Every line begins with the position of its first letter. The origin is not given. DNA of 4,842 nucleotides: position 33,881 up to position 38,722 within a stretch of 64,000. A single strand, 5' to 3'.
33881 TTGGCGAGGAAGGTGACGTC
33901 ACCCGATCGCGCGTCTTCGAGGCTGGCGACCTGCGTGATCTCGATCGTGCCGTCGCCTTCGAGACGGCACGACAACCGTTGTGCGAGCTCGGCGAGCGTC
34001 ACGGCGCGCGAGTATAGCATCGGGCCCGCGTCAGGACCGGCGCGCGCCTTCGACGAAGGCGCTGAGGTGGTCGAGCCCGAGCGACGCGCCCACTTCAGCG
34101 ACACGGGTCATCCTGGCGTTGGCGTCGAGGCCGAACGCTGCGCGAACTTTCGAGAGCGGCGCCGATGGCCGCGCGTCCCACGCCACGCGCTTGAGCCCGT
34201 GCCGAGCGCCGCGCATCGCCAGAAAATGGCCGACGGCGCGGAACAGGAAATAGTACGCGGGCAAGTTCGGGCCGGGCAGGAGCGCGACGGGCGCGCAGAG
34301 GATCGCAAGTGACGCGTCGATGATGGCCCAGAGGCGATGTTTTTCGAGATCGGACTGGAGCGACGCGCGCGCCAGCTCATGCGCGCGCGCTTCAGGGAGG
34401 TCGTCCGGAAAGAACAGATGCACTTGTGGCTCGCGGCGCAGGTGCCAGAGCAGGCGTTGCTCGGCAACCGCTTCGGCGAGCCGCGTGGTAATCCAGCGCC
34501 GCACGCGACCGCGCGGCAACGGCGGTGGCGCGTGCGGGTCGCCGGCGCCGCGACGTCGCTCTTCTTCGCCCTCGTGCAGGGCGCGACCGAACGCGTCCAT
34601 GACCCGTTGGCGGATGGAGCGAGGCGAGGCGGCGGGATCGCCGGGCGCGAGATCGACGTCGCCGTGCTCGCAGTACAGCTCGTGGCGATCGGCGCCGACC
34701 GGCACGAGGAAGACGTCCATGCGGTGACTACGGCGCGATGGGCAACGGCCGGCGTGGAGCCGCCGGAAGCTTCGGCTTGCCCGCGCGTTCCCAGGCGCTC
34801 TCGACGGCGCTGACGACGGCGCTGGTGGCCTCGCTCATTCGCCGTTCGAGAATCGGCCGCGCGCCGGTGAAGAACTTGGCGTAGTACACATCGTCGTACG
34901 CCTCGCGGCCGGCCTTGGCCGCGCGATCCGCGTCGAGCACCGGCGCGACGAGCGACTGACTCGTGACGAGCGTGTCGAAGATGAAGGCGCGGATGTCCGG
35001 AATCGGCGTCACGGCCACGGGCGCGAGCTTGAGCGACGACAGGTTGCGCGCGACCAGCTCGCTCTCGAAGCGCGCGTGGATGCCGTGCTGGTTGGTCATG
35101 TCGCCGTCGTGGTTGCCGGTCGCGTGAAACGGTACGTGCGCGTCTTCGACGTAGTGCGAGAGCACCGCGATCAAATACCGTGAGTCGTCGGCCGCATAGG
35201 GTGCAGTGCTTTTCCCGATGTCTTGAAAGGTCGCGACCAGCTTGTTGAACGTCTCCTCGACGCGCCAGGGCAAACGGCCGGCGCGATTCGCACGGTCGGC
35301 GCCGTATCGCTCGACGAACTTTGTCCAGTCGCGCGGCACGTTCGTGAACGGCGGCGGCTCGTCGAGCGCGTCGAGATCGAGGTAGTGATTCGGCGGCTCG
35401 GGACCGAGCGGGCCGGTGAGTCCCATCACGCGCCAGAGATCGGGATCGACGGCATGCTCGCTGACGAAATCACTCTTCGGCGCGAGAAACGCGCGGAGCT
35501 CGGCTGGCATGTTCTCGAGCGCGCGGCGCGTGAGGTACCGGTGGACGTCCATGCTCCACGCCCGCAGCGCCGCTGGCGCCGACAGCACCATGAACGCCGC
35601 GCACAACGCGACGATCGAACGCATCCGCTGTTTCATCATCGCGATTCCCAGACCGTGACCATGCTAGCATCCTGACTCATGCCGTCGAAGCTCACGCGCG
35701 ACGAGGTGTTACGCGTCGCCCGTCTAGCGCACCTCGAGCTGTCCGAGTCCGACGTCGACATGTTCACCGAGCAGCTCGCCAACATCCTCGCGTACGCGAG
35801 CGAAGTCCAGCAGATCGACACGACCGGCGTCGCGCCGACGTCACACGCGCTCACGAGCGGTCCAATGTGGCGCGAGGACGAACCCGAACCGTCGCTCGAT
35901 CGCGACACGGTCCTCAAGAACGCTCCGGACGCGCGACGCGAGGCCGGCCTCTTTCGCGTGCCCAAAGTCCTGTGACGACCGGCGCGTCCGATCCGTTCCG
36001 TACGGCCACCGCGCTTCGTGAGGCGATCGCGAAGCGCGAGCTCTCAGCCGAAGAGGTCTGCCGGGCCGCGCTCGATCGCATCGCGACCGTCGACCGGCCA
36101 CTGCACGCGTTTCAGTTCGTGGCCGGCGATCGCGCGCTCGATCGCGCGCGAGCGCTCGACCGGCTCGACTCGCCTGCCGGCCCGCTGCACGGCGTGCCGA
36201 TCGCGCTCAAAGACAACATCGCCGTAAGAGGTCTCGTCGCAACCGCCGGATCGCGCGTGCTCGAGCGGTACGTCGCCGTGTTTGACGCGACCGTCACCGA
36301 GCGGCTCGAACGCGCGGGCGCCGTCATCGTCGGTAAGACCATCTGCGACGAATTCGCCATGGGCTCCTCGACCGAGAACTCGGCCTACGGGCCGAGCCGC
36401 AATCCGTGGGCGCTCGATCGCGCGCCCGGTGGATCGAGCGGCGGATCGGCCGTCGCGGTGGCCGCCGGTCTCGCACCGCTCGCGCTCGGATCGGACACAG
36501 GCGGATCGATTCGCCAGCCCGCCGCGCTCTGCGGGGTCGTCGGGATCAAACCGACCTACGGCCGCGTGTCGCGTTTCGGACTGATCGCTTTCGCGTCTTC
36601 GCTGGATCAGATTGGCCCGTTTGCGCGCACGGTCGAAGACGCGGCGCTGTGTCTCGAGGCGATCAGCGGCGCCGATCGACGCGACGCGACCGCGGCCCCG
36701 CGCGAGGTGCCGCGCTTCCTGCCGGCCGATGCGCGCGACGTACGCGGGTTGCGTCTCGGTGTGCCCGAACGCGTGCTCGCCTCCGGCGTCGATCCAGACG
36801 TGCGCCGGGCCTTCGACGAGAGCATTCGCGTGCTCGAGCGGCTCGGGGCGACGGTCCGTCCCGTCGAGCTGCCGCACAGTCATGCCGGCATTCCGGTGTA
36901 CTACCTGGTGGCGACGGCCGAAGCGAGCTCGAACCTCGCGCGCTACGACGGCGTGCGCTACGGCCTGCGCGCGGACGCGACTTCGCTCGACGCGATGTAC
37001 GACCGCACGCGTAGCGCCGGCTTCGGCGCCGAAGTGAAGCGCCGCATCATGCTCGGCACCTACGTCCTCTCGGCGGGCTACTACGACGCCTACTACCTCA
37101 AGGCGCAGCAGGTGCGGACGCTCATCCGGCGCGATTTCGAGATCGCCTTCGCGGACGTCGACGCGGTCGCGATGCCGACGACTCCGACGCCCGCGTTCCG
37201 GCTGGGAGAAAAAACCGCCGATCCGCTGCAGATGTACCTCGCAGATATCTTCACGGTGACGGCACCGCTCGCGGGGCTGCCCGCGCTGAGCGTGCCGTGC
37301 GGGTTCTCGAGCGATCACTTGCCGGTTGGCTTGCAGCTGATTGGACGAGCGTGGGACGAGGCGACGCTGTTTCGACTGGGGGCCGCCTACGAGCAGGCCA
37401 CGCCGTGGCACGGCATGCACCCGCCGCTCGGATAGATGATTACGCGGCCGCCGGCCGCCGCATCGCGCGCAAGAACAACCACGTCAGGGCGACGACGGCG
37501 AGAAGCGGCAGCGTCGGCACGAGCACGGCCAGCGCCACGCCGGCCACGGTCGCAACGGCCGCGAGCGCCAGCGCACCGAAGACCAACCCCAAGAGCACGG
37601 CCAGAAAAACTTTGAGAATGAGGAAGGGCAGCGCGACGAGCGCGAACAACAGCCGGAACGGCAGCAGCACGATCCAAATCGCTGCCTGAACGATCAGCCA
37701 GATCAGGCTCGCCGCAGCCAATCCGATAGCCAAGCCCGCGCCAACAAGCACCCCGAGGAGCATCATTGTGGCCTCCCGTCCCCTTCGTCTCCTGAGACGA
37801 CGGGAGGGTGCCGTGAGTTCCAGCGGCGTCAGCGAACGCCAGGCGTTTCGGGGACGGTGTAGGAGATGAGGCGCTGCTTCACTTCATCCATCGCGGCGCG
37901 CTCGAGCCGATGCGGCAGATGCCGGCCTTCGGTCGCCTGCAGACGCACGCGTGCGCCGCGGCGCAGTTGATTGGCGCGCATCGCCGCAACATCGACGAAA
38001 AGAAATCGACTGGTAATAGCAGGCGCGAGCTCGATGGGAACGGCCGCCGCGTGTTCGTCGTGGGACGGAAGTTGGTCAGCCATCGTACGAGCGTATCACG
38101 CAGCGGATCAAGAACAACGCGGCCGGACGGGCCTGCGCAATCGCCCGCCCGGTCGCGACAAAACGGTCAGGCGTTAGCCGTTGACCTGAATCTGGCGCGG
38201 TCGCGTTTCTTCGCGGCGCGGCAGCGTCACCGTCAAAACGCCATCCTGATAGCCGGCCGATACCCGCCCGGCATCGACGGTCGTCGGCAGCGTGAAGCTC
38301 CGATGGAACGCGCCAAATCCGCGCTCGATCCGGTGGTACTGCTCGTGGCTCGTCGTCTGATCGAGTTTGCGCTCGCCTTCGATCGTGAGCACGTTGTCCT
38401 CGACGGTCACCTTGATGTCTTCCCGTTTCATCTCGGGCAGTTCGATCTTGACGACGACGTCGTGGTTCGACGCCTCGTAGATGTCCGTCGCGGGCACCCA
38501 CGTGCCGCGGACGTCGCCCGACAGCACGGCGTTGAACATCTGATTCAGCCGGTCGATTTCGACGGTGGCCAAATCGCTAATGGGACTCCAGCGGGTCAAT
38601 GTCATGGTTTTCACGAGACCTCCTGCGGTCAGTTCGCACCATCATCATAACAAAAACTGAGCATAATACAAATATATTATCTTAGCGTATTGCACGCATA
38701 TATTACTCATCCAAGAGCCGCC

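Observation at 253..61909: Gene-boundary hairpin / tandem 'word-repeat' elements at 12 or more loci, with several shared sequence families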

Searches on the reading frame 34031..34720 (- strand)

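Call 80: search_protein_families(library=pfam, proteins=[window:34031-34720:-], max_evalue=0.00001)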
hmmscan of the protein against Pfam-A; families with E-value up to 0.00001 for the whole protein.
window:34031-34720:- (229 aa): 1 family
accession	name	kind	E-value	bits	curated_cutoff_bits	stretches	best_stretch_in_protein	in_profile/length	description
PF10173.14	Mit_KHE1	-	1.8e-14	54.8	22.5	1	94-174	101-183/188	Mitochondrial K+-H+ exchange-related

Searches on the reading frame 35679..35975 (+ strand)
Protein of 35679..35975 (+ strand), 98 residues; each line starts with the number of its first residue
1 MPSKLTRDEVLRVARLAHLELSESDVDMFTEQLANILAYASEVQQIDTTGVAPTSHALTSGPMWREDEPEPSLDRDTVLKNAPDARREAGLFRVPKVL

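Call 80: search_protein_families(library=pfam, proteins=[window:35679-35975:+], max_evalue=0.00001)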
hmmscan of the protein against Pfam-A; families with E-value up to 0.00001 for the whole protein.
window:35679-35975:+ (98 aa): 1 family
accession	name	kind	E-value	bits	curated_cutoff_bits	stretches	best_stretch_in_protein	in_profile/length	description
PF02686.20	GatC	-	3.8e-19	69.1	23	1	21-94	1-66/66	Glu-tRNAGln amidotransferase C subunit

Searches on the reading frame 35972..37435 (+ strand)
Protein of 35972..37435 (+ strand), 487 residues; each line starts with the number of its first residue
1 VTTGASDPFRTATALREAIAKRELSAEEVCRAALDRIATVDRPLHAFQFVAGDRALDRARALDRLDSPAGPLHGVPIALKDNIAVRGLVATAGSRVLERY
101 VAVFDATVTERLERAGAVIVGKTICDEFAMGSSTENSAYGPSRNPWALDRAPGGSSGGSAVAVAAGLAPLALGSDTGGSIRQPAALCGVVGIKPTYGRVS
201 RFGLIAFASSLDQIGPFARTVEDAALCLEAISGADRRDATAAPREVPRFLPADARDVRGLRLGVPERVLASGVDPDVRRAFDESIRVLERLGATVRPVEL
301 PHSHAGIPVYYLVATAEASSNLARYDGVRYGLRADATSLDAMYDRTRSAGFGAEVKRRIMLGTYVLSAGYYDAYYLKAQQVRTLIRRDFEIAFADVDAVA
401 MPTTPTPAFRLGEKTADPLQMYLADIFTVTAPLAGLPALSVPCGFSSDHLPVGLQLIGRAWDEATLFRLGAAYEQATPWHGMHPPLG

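Call 80: search_protein_families(library=pfam, proteins=[window:35972-37435:+], max_evalue=0.00001)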
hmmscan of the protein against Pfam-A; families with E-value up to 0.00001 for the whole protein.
window:35972-37435:+ (487 aa): 1 family
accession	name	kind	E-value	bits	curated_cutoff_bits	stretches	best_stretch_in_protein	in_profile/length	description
PF01425.27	Amidase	-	1.4e-161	539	27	1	28-466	1-444/445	Amidase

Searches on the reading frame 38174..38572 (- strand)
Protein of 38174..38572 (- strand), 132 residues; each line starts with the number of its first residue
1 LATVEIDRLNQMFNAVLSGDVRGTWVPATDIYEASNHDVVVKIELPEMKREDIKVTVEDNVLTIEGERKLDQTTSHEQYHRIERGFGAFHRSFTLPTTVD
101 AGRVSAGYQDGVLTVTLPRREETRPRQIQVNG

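Call 80: search_protein_families(library=pfam, proteins=[window:38174-38572:-], max_evalue=0.00001)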
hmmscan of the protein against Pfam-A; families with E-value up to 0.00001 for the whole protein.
window:38174-38572:- (132 aa): 2 families
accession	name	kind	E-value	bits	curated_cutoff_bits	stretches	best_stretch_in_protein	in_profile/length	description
PF00011.27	HSP20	-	4.5e-25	88.2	20.8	1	35-131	5-102/102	Hsp20/alpha crystallin family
PF17886.7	ArsA_HSP20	-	2.3e-09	37.1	22.5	1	38-116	3-62/63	HSP20-like domain found in ArsA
